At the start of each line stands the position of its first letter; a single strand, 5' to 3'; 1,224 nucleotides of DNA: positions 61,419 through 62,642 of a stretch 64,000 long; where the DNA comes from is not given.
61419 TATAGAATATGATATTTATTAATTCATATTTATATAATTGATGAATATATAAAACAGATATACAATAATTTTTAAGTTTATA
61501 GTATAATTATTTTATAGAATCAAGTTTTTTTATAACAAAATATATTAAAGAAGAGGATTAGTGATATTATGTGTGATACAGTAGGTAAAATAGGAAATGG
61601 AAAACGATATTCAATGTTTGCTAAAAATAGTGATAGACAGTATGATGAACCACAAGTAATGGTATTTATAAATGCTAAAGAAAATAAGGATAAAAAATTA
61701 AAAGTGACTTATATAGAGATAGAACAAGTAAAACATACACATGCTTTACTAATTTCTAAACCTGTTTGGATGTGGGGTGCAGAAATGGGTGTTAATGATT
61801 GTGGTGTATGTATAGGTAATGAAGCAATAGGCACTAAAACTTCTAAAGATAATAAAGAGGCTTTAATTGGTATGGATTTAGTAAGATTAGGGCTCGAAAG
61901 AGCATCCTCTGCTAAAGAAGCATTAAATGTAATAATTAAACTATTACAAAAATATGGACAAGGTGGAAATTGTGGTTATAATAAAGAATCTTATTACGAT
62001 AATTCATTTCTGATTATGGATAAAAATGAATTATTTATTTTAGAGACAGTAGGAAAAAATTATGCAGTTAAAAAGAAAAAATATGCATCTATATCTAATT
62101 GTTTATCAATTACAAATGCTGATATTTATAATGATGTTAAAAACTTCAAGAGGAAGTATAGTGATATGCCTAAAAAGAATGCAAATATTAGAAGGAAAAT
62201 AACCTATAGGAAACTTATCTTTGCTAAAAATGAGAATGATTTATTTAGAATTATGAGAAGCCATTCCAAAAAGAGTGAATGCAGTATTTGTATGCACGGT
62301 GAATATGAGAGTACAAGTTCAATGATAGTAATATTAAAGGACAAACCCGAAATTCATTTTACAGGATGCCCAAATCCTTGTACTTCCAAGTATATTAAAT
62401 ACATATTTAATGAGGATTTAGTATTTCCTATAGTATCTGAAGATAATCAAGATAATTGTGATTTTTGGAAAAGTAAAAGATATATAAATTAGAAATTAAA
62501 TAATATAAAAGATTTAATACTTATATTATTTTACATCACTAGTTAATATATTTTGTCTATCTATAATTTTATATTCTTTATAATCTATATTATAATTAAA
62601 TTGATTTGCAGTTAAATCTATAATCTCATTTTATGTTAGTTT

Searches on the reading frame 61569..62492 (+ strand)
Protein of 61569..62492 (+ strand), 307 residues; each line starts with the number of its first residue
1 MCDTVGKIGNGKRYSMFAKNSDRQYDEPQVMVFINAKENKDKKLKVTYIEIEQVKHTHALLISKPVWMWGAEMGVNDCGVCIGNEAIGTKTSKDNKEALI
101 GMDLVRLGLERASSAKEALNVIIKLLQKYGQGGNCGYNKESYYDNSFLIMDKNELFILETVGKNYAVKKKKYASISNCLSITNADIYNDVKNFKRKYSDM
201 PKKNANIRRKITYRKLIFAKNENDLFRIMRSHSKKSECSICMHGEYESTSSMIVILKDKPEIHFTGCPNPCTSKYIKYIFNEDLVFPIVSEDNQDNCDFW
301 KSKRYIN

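Call 36: find_encoding_contigs(protein=window:61569-62492:+, flank=10000, max_places=3)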
Protein window:61569-62492:+ (307 aa): 7 contigs read that carry it; 3 places shown.
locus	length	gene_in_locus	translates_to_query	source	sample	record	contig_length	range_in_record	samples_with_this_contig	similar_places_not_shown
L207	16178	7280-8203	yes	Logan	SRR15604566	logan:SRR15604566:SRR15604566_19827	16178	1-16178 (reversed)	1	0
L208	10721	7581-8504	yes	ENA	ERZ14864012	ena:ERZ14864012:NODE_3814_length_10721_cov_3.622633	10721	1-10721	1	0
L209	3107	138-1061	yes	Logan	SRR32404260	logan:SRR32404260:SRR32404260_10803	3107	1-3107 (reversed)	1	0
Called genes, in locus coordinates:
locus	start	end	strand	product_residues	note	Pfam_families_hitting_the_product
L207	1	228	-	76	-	?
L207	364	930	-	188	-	-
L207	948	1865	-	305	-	-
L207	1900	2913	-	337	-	PF13302:Acetyltransf_3, PF00583:Acetyltransf_1, PF13420:Acetyltransf_4 (weak), PF13508:Acetyltransf_7 (weak)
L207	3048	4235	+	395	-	-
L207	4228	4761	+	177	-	PF13563:2_5_RNA_ligase2, PF02834:LigT_PEase (faint)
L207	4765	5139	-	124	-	-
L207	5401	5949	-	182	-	PF04073:tRNA_edit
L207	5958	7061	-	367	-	PF00293:NUDIX, PF01209:Ubie_methyltran (weak), PF03848:TehB, PF13489:Methyltransf_23, PF13847:Methyltransf_31, PF08241:Methyltransf_11, PF08242:Methyltransf_12, PF13649:Methyltransf_25, +1 more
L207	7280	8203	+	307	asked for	PF03577:Peptidase_C69 (weak)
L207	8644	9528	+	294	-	PF06800:Sugar_transport, PF07857:TMEM144 (faint), PF00892:EamA (weak)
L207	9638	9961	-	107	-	PF12844:HTH_19 (weak), PF13560:HTH_31 (weak), PF01381:HTH_3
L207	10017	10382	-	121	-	-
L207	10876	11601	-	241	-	-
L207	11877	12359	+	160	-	PF12652:CotJB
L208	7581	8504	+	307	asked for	PF03577:Peptidase_C69 (weak)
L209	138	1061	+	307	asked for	PF03577:Peptidase_C69 (weak)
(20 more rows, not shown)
